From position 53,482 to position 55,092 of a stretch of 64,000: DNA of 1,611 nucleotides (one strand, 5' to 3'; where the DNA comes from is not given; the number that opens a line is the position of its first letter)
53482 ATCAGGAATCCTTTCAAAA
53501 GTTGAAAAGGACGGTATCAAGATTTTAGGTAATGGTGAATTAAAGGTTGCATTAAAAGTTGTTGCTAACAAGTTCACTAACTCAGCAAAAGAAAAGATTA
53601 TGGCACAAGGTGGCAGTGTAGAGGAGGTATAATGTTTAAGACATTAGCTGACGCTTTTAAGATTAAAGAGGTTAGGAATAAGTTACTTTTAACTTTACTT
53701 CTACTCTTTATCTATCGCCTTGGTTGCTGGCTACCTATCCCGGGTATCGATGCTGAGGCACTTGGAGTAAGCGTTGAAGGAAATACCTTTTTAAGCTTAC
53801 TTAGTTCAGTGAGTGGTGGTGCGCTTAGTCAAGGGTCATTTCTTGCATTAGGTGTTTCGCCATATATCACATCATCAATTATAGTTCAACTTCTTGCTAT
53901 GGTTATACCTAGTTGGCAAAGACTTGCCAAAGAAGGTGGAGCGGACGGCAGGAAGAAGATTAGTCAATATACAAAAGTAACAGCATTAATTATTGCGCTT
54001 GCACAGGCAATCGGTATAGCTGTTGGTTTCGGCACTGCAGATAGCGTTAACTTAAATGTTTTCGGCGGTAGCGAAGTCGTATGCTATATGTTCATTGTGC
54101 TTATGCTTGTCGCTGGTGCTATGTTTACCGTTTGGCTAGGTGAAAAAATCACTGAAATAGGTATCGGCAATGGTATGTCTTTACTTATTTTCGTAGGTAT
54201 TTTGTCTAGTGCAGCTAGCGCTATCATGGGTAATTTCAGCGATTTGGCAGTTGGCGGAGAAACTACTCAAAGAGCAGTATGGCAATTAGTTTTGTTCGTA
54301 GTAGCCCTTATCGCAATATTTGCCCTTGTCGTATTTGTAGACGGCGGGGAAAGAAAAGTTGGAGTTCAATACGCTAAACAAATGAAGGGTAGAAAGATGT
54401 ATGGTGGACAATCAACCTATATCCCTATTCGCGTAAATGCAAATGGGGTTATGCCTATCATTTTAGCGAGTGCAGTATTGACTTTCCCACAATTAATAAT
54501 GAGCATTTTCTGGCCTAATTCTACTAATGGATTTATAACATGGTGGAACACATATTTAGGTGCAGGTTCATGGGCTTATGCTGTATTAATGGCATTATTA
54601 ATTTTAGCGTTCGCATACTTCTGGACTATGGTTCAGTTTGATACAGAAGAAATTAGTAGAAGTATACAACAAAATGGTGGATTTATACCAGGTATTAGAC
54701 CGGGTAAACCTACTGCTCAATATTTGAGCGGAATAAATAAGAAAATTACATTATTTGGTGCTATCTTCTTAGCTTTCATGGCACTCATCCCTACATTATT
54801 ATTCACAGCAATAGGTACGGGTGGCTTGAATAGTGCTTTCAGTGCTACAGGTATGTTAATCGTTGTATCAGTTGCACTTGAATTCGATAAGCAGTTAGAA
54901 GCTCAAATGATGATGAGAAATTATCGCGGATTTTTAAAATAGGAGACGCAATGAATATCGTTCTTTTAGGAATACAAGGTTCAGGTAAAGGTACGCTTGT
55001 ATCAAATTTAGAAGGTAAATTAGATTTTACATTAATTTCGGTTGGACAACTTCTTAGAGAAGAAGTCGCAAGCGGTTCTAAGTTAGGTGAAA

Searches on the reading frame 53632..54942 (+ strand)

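Call 37: search_protein_families(library=pfam, proteins=[window:53632-54942:+], max_evalue=0.001)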
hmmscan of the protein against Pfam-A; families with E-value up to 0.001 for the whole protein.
window:53632-54942:+ (436 aa): 1 family
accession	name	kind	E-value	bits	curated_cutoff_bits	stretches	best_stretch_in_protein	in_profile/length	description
PF00344.25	SecY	-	1e-100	337.5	32.2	1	69-418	1-305/306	SecY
